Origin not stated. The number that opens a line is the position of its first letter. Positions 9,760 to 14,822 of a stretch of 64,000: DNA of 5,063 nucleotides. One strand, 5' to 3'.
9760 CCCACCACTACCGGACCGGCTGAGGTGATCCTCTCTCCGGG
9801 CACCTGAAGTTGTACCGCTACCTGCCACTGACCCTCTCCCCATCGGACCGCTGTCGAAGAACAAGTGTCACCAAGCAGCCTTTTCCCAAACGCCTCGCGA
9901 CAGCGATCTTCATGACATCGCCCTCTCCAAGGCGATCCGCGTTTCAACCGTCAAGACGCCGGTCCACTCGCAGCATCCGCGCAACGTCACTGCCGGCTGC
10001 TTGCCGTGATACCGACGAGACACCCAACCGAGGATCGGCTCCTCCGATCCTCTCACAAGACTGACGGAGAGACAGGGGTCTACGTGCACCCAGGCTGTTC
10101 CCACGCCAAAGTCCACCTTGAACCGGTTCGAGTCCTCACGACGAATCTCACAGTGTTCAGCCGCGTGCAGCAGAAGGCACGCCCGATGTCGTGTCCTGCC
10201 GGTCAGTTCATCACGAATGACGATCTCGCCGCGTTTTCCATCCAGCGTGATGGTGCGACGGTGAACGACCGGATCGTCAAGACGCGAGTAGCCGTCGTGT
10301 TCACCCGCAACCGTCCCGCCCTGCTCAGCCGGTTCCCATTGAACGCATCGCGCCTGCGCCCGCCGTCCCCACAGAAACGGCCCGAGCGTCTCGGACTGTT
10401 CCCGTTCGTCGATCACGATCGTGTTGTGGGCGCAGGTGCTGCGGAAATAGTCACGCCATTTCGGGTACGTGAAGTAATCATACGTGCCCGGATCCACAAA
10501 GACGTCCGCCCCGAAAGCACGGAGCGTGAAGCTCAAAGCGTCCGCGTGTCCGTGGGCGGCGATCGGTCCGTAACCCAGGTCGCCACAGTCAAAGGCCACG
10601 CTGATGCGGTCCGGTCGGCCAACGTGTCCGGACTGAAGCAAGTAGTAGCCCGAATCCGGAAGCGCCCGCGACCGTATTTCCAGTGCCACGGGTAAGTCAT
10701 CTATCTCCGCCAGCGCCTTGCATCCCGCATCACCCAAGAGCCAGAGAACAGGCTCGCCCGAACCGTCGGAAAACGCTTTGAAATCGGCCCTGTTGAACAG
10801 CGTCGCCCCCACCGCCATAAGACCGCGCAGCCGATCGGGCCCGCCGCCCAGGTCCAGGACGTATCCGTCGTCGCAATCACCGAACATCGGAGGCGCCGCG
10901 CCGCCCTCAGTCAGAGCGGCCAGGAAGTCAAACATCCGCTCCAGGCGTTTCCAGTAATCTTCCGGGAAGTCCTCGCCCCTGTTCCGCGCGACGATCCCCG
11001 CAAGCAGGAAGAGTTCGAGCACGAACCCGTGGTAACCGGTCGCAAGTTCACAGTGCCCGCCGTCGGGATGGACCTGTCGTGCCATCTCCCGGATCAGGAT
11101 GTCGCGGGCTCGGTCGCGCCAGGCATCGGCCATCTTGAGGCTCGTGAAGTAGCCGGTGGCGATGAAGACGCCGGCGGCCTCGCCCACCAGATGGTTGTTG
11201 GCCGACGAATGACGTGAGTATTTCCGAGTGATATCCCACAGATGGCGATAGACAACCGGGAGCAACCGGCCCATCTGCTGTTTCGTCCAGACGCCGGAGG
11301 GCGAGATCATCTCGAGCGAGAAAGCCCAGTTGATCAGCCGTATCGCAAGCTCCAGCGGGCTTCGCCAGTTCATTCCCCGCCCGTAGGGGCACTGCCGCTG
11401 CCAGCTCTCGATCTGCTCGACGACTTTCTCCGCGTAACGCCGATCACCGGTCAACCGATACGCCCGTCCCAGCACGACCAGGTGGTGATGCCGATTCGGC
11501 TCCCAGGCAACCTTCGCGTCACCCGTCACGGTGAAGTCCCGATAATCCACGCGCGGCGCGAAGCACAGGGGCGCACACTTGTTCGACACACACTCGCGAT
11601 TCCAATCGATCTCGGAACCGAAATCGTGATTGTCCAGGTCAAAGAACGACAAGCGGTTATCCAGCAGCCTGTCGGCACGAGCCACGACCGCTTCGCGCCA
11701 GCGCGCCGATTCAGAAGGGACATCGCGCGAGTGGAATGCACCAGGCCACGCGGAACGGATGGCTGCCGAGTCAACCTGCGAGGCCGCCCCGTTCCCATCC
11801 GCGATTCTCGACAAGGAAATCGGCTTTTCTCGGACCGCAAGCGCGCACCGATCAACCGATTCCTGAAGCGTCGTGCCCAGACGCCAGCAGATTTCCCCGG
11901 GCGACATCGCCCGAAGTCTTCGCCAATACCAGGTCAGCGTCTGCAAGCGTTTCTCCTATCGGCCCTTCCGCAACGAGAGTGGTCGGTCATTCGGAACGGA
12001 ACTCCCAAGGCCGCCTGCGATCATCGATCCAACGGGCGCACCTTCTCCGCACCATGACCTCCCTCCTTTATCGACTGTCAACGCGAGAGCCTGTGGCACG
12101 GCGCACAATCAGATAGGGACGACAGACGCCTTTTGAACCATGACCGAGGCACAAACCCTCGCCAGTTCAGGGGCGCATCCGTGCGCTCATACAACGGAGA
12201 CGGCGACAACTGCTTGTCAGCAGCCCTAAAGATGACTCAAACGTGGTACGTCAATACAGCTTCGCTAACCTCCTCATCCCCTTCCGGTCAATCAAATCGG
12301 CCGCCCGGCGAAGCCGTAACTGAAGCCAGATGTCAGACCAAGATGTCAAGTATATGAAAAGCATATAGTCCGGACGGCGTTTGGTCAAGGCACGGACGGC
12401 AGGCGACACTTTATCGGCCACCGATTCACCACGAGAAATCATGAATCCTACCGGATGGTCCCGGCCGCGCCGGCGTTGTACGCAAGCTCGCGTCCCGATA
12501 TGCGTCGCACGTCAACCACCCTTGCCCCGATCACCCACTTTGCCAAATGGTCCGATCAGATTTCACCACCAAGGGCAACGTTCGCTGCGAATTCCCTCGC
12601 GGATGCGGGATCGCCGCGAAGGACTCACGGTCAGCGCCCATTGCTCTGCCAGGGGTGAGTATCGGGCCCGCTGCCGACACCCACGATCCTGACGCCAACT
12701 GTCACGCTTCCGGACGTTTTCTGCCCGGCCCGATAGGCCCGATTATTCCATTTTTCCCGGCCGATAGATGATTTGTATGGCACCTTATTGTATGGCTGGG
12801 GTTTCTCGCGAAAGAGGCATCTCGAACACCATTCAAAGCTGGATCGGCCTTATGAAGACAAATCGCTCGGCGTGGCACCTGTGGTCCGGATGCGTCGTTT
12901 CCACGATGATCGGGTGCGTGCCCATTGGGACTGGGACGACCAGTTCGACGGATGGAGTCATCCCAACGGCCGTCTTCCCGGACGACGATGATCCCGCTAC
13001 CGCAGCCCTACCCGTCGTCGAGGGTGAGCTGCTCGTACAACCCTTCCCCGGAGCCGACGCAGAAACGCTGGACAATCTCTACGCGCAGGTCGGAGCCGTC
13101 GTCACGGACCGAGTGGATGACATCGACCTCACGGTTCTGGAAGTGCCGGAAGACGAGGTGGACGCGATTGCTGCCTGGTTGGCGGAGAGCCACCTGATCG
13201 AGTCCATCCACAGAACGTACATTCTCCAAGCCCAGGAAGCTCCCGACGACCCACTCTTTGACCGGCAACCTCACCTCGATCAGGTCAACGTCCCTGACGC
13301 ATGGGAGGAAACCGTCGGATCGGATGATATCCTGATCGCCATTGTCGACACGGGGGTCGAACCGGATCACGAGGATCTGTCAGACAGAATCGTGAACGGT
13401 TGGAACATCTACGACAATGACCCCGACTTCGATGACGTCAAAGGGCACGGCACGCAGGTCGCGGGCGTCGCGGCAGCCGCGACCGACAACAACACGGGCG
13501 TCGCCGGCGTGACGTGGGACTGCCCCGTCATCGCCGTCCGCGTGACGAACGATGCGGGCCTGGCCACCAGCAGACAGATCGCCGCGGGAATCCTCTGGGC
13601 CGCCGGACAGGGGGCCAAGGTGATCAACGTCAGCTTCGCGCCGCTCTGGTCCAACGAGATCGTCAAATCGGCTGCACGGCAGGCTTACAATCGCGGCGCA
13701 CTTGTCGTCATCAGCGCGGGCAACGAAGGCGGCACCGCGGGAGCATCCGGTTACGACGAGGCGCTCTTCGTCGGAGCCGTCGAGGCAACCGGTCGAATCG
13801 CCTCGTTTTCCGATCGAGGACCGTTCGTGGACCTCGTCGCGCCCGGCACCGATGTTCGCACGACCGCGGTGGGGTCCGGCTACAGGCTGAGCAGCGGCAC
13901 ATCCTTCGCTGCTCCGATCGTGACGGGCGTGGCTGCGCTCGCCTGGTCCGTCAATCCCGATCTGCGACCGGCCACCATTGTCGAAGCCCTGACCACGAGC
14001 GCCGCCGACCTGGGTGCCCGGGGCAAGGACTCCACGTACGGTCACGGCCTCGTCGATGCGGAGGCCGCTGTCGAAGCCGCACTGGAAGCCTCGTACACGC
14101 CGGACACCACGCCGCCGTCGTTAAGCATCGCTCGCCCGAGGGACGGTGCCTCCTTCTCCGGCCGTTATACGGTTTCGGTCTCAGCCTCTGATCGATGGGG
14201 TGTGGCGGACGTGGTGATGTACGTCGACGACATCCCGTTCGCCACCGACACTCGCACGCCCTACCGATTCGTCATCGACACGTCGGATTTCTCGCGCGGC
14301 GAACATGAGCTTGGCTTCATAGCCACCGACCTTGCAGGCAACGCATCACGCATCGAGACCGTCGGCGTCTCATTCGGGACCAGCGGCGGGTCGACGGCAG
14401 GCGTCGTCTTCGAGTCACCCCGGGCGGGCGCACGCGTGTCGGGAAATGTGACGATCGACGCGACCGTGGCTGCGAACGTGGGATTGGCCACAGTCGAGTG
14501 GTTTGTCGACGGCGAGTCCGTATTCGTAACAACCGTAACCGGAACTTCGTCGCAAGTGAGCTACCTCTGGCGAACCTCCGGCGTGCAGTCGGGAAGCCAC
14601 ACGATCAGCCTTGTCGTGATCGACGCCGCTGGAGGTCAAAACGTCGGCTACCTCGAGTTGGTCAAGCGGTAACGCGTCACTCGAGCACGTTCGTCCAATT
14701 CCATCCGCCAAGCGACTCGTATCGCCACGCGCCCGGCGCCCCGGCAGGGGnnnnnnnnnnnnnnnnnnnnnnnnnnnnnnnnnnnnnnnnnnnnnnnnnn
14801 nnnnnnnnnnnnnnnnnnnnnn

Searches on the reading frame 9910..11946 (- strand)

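Call 66: search_protein_families(library=pfam, proteins=[window:9910-11946:-], max_evalue=0.00001)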
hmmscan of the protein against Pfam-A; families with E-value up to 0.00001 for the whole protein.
window:9910-11946:- (678 aa): 3 families
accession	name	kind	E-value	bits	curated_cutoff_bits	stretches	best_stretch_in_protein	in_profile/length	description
PF07940.18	Hepar_II_III_C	-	1.5e-51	175.6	24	1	426-654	6-220/237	Heparinase II/III-like, C-terminal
PF16889.11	Hepar_II_III_N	-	2.1e-35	123.1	22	1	100-358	68-313/340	Heparinase II/III N-terminus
PF05426.18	Alginate_lyase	-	6.9e-11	42.6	22.2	1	158-347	64-270/275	Alginate lyase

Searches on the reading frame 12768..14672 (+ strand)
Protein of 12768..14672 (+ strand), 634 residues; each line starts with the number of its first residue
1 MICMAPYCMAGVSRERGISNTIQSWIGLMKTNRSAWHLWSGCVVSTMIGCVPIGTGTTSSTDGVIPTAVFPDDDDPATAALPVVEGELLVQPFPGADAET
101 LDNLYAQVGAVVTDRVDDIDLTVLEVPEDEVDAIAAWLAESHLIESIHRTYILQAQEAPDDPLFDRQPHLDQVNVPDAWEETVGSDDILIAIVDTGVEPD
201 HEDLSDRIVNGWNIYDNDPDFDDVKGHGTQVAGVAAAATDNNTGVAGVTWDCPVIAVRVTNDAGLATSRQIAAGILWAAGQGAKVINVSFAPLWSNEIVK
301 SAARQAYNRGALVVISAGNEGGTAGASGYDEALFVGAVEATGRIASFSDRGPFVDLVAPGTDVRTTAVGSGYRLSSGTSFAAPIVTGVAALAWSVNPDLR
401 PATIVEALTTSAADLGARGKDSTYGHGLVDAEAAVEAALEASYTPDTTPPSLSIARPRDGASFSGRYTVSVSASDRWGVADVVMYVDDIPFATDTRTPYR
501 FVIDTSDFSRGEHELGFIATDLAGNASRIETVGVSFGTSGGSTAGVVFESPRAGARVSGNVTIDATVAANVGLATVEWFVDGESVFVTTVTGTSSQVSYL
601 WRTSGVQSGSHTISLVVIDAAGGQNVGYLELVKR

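Call 66: search_protein_families(library=pfam, proteins=[window:12768-14672:+], max_evalue=0.00001)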
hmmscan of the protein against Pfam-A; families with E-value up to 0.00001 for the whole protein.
window:12768-14672:+ (634 aa): 2 families
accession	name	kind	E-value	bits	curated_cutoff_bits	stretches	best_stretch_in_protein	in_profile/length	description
PF00082.27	Peptidase_S8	-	3.2e-51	174.8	21.8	1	186-427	2-288/288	Subtilase family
PF17957.7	Big_7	-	1.9e-26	92.9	24.1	2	450-515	1-68/70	Bacterial Ig domain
